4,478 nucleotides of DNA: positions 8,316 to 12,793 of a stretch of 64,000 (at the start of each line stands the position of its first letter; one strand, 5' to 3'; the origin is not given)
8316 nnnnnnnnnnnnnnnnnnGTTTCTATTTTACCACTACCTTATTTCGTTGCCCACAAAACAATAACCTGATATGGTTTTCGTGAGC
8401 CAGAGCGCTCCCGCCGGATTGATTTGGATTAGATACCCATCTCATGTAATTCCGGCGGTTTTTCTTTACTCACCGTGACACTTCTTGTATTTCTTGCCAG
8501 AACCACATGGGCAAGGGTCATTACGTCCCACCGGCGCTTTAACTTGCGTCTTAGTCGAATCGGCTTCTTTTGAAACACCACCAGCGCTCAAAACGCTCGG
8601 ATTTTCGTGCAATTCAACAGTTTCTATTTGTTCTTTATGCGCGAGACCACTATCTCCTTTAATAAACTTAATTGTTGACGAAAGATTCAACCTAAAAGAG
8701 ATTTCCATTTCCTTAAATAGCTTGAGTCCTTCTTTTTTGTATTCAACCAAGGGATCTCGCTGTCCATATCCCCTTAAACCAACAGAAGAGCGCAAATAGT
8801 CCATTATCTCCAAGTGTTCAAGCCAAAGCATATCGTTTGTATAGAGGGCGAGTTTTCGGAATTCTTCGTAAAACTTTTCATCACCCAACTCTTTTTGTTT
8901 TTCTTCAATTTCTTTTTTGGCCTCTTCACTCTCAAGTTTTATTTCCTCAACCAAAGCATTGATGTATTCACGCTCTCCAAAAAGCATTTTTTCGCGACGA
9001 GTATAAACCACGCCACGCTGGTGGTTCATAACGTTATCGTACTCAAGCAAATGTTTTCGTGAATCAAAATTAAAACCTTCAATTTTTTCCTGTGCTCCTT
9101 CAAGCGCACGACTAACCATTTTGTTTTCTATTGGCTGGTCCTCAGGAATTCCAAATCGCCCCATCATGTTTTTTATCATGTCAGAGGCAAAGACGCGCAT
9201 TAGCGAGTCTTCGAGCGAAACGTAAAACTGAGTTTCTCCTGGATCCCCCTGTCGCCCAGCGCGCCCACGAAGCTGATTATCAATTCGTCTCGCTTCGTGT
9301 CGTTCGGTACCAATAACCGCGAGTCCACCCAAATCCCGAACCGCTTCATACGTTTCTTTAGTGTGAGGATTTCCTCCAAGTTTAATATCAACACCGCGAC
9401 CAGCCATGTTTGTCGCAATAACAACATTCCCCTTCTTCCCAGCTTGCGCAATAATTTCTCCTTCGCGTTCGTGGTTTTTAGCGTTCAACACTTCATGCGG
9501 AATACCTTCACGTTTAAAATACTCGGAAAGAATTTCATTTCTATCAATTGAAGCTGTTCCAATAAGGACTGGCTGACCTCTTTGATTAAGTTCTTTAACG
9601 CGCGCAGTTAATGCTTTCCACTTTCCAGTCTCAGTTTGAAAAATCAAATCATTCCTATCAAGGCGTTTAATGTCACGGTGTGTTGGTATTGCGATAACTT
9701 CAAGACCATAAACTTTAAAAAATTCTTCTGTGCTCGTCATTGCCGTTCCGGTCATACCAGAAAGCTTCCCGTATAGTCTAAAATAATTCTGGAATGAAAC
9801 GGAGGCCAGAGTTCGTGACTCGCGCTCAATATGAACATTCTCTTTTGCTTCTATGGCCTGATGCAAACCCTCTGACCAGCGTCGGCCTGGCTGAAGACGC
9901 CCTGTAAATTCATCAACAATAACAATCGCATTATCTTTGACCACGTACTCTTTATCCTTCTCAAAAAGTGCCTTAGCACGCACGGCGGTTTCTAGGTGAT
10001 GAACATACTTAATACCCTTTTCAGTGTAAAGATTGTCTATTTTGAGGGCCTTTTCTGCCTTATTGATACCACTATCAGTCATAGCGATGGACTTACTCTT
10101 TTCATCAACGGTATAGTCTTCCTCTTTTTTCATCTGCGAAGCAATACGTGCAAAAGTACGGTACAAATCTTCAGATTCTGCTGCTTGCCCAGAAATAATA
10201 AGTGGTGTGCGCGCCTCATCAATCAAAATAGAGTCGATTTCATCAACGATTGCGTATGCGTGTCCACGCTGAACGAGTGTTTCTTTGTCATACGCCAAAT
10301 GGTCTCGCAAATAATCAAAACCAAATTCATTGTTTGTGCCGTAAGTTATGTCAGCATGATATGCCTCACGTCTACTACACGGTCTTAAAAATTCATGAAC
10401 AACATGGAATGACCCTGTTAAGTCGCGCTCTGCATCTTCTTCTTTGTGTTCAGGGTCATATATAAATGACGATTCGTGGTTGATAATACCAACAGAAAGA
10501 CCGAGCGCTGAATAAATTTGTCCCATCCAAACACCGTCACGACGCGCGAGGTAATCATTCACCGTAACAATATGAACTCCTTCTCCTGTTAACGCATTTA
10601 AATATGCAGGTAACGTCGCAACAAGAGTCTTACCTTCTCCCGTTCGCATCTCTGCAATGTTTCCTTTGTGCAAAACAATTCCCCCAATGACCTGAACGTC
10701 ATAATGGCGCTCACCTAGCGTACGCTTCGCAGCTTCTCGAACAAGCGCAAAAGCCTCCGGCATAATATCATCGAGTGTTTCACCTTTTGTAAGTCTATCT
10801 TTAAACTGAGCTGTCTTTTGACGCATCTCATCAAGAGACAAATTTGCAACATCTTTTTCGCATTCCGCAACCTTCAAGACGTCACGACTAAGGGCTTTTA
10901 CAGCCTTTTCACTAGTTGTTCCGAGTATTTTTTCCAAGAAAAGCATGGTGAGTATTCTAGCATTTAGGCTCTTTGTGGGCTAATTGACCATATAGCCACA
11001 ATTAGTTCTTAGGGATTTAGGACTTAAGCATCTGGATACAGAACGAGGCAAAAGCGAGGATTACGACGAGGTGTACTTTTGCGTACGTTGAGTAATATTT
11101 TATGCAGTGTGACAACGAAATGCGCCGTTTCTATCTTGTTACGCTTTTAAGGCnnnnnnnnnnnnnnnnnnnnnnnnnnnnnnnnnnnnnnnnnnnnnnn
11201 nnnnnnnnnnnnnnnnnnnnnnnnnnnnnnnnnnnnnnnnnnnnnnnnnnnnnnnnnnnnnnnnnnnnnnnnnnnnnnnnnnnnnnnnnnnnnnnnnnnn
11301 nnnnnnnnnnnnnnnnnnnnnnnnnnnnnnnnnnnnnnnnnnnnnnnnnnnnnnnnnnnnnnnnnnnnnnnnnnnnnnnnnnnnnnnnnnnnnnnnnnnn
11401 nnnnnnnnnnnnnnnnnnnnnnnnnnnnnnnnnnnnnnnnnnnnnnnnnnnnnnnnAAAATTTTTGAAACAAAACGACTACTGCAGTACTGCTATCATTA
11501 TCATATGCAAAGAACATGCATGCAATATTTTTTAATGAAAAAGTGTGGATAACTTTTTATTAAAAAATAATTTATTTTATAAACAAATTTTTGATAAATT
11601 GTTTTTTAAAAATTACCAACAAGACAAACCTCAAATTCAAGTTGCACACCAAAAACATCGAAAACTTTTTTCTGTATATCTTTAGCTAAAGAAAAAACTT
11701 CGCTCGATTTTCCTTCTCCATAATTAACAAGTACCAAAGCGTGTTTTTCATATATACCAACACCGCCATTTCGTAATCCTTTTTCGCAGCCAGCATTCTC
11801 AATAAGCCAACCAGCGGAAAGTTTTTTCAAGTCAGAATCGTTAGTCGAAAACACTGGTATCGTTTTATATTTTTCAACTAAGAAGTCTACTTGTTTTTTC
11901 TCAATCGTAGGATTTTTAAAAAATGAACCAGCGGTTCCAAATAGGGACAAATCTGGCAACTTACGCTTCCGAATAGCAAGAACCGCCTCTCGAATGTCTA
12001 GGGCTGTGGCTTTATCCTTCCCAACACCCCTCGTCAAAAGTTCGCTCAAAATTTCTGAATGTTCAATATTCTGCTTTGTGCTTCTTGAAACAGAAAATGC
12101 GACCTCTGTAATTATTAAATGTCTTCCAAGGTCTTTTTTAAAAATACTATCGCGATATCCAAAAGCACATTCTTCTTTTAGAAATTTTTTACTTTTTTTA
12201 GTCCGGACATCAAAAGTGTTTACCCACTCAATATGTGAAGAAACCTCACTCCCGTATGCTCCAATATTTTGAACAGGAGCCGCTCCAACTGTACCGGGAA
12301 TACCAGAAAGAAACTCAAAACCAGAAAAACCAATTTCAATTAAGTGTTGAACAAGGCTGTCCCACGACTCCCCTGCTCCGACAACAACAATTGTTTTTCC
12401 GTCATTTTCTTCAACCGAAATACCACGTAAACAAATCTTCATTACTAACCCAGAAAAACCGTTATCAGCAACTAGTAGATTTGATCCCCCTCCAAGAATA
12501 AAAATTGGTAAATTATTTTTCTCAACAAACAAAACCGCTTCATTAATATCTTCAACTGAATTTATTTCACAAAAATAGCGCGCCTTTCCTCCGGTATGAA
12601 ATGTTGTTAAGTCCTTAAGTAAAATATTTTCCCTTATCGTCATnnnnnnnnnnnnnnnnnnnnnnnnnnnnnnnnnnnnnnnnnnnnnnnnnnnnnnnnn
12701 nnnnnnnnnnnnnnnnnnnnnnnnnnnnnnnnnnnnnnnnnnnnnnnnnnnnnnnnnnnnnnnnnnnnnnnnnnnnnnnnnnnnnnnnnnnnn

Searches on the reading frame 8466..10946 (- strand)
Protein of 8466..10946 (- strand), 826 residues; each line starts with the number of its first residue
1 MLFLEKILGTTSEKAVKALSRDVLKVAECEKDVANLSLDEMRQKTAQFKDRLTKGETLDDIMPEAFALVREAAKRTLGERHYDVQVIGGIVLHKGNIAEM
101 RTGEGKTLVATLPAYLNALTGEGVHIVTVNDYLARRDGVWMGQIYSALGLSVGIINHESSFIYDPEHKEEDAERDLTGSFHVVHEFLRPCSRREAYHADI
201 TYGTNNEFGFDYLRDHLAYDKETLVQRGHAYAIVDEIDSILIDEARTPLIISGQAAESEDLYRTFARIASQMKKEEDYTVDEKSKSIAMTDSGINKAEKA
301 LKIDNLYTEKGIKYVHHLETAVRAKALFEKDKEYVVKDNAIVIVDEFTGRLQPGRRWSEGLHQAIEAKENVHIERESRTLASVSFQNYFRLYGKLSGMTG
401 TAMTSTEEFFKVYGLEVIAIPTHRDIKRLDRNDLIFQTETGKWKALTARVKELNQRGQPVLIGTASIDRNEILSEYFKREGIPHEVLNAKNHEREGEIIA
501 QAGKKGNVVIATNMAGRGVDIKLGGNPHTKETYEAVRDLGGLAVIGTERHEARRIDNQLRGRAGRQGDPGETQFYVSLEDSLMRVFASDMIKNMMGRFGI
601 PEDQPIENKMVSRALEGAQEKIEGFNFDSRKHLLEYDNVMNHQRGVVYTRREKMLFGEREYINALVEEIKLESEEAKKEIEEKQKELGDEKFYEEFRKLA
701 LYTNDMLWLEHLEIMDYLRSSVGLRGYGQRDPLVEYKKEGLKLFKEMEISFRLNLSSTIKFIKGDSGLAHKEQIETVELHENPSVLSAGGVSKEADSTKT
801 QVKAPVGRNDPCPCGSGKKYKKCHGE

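Call 12: search_protein_families(library=pfam, proteins=[window:8466-10946:-], max_evalue=0.001)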
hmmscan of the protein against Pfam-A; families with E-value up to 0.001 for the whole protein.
window:8466-10946:- (826 aa): 6 families
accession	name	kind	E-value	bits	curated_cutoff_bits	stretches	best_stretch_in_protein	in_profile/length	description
PF07517.20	SecA_DEAD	-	1.1e-123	412.6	24.6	1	5-409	2-289/290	SecA DEAD-like domain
PF21090.3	P-loop_SecA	-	1.4e-78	263.6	27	2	426-530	2-106/205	SecA P-loop domain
PF01043.26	SecA_PP_bind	-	4.8e-43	146.7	23.5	1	258-366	2-110/110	SecA preprotein cross-linking domain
PF07516.18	SecA_SW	-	7.8e-43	147.3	26.7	2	605-668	1-67/200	SecA Wing and Scaffold domain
PF02810.21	SEC-C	-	8.6e-11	41.9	20.4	1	808-825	1-18/19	SEC-C motif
PF00271.37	Helicase_C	-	8.6e-05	23.2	23.5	1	450-522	10-82/110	Helicase conserved C-terminal domain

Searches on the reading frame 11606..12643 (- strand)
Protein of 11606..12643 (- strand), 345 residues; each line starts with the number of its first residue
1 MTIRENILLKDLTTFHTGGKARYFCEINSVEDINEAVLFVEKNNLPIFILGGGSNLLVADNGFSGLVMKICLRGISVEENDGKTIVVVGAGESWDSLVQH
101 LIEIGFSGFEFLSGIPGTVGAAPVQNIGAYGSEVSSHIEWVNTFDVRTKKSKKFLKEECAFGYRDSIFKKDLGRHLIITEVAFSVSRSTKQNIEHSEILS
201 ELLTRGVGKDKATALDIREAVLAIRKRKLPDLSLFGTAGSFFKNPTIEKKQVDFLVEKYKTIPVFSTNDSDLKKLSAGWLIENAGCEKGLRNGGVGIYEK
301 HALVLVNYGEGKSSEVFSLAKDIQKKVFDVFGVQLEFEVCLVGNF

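Call 12: search_protein_families(library=pfam, proteins=[window:11606-12643:-], max_evalue=0.001)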
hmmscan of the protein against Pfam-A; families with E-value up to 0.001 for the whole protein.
window:11606-12643:- (345 aa): 2 families
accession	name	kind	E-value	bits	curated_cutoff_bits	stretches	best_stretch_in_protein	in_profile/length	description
PF02873.21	MurB_C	-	6.6e-26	90.8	27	1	217-341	2-98/99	UDP-N-acetylenolpyruvoylglucosamine reductase, C-terminal domain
PF01565.28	FAD_binding_4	-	7.2e-22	78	26.4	1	24-142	4-127/139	FAD binding domain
